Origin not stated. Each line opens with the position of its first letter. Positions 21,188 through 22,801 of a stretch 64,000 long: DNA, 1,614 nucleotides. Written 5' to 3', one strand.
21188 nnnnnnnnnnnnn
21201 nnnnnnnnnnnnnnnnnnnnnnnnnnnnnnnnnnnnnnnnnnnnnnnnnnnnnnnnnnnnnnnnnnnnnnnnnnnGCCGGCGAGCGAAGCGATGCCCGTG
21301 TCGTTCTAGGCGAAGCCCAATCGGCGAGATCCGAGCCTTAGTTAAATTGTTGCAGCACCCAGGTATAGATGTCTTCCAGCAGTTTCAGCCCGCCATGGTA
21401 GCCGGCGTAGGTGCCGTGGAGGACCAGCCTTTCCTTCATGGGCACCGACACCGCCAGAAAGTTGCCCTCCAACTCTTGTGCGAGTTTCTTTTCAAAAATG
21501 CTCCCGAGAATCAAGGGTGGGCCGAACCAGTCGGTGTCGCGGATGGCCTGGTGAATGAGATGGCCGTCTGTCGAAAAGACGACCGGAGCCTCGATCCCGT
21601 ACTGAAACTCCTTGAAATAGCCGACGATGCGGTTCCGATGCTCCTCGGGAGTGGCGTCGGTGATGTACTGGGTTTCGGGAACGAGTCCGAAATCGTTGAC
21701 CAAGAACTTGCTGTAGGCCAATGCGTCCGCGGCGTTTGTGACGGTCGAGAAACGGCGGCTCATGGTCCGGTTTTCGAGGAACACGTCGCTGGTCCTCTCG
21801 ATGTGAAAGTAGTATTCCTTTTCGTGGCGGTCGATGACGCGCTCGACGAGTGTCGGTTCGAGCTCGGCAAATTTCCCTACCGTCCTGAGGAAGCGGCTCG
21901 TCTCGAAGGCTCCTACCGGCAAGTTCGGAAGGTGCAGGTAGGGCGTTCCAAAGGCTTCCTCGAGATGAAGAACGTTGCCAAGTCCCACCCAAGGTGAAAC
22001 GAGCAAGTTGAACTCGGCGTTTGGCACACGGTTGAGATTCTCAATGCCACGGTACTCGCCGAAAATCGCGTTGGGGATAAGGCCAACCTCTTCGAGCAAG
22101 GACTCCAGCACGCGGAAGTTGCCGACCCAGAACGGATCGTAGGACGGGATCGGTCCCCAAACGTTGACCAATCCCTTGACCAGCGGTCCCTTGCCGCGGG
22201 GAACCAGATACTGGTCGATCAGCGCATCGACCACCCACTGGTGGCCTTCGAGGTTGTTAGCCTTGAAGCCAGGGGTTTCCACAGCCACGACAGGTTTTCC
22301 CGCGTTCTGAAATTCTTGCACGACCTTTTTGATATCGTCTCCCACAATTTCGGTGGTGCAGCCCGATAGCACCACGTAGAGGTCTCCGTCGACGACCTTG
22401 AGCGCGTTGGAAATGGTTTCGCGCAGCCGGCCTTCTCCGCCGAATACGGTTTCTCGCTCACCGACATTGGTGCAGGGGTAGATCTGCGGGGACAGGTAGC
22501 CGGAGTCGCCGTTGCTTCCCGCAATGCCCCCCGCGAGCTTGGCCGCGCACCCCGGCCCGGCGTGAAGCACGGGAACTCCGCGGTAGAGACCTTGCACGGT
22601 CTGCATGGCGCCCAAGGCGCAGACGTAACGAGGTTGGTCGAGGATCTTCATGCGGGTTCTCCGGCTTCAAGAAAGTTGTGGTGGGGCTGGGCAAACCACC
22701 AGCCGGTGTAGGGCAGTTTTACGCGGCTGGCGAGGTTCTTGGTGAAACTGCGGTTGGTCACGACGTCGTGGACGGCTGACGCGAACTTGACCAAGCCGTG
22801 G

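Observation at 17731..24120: Nitrogenase-like reductase system (NifB/NifX/NifH-like + NifD/NifK-like) embedded in methionine-sulfur genes: candidate Mar-type C-S-cleaving nitrogenase homolog with atypical architecture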

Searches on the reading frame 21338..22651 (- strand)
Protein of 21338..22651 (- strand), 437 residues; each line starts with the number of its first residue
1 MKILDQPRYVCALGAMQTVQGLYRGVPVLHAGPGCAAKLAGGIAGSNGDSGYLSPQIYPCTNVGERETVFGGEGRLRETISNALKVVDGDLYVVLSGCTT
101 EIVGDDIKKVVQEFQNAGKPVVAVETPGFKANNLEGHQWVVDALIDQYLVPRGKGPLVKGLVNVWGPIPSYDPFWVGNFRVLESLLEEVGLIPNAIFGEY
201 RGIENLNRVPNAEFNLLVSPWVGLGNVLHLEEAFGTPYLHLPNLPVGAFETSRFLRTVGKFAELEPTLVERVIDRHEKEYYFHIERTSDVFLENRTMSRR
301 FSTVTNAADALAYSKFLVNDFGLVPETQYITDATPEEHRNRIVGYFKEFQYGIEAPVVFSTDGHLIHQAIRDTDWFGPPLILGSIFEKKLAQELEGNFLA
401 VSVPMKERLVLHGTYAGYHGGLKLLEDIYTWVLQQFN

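Call 4: search_protein_families(library=ncbifam, proteins=[window:21338-22651:-], max_evalue=0.001)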
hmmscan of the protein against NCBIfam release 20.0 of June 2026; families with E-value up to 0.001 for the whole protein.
window:21338-22651:- (437 aa): 17 families
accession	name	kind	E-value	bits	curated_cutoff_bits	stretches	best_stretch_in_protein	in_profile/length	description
TIGR01278.1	DPOR_BchB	equivalog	4.4e-23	81.9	490.35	1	63-430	60-415/512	ferredoxin:protochlorophyllide reductase (ATP-dependent) subunit B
TIGR01862.1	N2-ase-Ialpha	subfamily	1.9e-19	69.7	486.05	1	27-430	54-435/444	nitrogenase component I subunit alpha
TIGR01283.1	nifE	equivalog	2.3e-18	66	505.1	1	26-285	61-319/459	nitrogenase iron-molybdenum cofactor biosynthesis protein NifE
TIGR01284.1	alt_nitrog_alph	subfamily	3.6e-16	58.7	512.8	1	26-432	63-444/457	nitrogenase subunit alpha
NF002789.0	PRK02910.1-3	equivalog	5.6e-16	58.5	509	1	70-430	66-423/535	ferredoxin:protochlorophyllide reductase (ATP-dependent) subunit B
TIGR01286.1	nifK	equivalog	7.7e-16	57.6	427.3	1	12-435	71-497/516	nitrogenase molybdenum-iron protein subunit beta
TIGR01282.1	nifD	equivalog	1.3e-13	50.4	653.55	1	59-286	102-328/466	nitrogenase molybdenum-iron protein alpha chain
NF011047.0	PRK14477.1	equivalog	2.5e-12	45.5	1229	1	60-261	84-279/917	bifunctional nitrogenase iron-molybdenum cofactor biosynthesis protein NifEN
TIGR03282.1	methan_mark_13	equivalog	3.5e-11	42.7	268.4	1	7-151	2-137/352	Ni-sirohydrochlorin a,c-diamide reductive cyclase catalytic subunit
TIGR01285.1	nifN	equivalog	3.9e-10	39.2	326.8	1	13-152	21-160/433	nitrogenase iron-molybdenum cofactor biosynthesis protein NifN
TIGR02932.1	vnfK_nitrog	equivalog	8.2e-09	34.8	873.95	1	7-164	12-178/457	V-containing nitrogenase subunit beta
TIGR01860.1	VNFD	equivalog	8.7e-09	34.5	823.1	1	47-243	85-280/461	nitrogenase vanadium-iron protein, alpha chain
TIGR02014.1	BchZ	equivalog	1.3e-06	27.6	529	1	24-275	22-257/468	chlorophyllide a reductase subunit Z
NF002790.0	PRK02910.1-4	equivalog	1.1e-05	24.3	912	1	80-406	77-394/530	ferredoxin:protochlorophyllide reductase (ATP-dependent) subunit B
TIGR01861.1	ANFD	equivalog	1.6e-05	23.6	873.8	1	60-148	99-191/513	nitrogenase iron-iron protein, alpha chain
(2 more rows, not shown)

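Call 5: search_protein_families(library=pfam, proteins=[window:21338-22651:-], max_evalue=0.001)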
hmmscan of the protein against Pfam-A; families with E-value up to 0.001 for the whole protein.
window:21338-22651:- (437 aa): 1 family
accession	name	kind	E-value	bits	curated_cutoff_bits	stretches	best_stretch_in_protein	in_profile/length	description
PF00148.24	Oxidored_nitro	-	2.5e-60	204.9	28.6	1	12-430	3-396/399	Nitrogenase component 1 type Oxidoreductase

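Call 7: search_solved_structures(query=window:21338-22651:-, max_evalue=0.001, show_alignments=2)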
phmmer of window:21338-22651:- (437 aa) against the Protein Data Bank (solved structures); distinct sequences matched with E-value up to 0.001: 58.
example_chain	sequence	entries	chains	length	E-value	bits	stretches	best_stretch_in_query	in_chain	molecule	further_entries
9d9u_C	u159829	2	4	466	2e-102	346.4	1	4-432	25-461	Nitrogenase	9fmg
9i0g_A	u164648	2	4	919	1.3e-15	60.3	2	29-262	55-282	Nitrogenase iron-molybdenum cofactor biosynthesis protein NifE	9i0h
1mio_B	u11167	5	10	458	7e-14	54.6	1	8-434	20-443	NITROGENASE MOLYBDENUM IRON PROTEIN (BETA CHAIN) | Nitrogenase molybdenum-iron protein beta chain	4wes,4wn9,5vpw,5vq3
9p1x_A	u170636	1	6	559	3.5e-12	49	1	27-289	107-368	Nitrogenase protein alpha chain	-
5cx1_B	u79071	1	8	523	9.3e-12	47.6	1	8-434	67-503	Nitrogenase molybdenum-iron protein beta chain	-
4xpi_B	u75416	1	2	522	1.3e-11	47.1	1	8-431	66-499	Nitrogenase molybdenum-iron protein beta chain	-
11ne_B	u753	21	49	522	1.6e-11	46.8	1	8-431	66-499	Nitrogenase molybdenum-iron protein beta chain | NITROGENASE MOLYBDENUM-IRON PROTEIN | NITROGENASE MOLYBDENUM IRON PROTEIN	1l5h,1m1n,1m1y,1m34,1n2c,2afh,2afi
10zm_D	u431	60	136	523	1.6e-11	46.8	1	8-430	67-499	Nitrogenase molybdenum-iron protein beta chain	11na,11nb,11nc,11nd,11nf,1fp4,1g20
6o7l_B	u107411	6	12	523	1.6e-11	46.8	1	8-430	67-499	Nitrogenase molybdenum-iron protein beta chain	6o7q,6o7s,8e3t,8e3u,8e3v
6o7m_B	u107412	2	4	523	2e-11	46.4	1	8-430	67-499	Nitrogenase molybdenum-iron protein beta chain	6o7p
6o7n_B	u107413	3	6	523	2e-11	46.4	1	8-430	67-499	Nitrogenase molybdenum-iron protein beta chain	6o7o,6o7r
8p8g_B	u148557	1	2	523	2.2e-11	46.3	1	8-259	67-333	Nitrogenase molybdenum-iron protein beta chain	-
10zk_B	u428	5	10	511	2.8e-11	46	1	9-191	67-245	Nitrogenase FeMo beta subunit protein NifK | Nitrogenase MoFe protein beta subunit NifK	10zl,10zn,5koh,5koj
9spz_B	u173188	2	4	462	5.6e-11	45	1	6-150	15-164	Nitrogenase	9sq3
9hbn_B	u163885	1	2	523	1.9e-10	43.3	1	8-434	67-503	MoFe nitrogenase subunit K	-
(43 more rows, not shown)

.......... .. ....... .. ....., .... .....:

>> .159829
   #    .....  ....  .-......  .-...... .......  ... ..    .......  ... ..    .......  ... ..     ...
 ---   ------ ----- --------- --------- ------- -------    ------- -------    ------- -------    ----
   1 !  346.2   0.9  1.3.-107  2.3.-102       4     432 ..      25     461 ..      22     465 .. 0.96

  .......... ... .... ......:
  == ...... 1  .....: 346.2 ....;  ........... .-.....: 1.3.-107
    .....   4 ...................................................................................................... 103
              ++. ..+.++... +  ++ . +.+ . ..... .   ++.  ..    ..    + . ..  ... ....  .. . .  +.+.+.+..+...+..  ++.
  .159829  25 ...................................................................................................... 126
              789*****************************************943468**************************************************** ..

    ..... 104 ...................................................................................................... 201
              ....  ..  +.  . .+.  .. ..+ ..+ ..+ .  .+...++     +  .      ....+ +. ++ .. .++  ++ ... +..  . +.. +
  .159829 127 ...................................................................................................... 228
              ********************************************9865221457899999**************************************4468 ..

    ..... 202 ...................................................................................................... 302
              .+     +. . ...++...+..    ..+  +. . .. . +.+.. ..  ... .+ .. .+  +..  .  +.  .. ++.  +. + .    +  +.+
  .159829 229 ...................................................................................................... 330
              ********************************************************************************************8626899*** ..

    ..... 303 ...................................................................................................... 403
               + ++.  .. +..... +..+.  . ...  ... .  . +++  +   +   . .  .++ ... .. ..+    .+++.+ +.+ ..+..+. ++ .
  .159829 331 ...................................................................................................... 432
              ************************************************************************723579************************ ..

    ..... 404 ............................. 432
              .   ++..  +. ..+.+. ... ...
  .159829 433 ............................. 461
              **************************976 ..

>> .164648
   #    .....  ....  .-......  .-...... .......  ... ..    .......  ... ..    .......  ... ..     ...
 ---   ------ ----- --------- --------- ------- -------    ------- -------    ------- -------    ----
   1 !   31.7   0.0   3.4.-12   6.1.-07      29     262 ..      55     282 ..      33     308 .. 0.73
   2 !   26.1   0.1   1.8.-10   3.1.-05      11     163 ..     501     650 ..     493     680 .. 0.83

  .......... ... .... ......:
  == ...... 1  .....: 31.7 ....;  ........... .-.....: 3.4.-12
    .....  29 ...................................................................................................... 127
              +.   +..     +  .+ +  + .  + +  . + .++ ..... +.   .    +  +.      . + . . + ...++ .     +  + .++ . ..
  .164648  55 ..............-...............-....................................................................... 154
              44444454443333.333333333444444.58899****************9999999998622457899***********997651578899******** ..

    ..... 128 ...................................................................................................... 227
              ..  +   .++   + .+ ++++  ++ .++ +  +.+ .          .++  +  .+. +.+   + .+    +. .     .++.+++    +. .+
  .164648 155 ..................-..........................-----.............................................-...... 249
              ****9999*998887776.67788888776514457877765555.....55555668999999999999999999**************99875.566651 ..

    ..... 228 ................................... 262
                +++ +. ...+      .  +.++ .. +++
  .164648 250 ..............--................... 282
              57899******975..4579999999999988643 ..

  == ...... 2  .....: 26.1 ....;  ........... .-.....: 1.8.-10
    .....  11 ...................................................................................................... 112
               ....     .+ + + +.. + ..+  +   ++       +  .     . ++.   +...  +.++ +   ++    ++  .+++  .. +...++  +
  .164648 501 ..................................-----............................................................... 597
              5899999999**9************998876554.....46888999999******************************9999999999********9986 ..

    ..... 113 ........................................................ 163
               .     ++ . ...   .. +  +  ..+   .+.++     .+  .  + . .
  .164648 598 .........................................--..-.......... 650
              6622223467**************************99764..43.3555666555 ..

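Call 54: list_cluster_members(proteins=[P0001, window:21338-22651:-, window:18966-19850:-, window:19965-21275:+, window:9015-11435:-, window:11484-12128:-, window:32998-34011:+, window:31474-32940:+, P0245, P0026])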
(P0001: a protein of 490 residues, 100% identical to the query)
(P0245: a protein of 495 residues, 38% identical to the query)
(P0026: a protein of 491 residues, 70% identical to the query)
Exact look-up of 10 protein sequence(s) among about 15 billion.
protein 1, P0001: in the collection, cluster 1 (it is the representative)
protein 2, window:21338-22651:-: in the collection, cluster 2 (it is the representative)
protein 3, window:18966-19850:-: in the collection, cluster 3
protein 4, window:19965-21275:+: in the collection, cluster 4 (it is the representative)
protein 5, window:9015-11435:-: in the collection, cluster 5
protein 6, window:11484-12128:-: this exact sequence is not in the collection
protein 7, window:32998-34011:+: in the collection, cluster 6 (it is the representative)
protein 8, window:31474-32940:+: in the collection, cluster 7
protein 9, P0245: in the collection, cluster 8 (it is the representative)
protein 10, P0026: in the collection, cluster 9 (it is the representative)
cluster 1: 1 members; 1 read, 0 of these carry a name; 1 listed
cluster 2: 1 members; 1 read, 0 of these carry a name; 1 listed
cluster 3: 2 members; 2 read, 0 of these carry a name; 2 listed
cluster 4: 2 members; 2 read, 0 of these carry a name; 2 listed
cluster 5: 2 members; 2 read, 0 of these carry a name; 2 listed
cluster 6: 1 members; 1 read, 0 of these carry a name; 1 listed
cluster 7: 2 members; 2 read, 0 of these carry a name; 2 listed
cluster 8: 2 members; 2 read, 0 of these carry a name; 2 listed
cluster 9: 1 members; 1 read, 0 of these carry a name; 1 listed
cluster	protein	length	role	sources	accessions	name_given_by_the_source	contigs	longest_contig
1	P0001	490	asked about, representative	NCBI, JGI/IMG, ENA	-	-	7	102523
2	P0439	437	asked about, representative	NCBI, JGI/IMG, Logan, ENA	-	-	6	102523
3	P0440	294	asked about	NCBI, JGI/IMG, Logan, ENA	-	-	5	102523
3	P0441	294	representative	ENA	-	-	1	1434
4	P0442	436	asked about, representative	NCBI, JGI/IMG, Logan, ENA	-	-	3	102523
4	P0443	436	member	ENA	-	-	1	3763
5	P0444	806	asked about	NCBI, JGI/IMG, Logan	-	-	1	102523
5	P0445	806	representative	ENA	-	-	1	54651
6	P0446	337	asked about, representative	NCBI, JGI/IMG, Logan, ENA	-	-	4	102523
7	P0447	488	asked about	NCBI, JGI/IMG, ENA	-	-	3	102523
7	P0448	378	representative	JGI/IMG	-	-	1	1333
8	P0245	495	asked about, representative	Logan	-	-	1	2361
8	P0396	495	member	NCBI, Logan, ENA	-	-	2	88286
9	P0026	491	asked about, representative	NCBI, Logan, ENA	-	-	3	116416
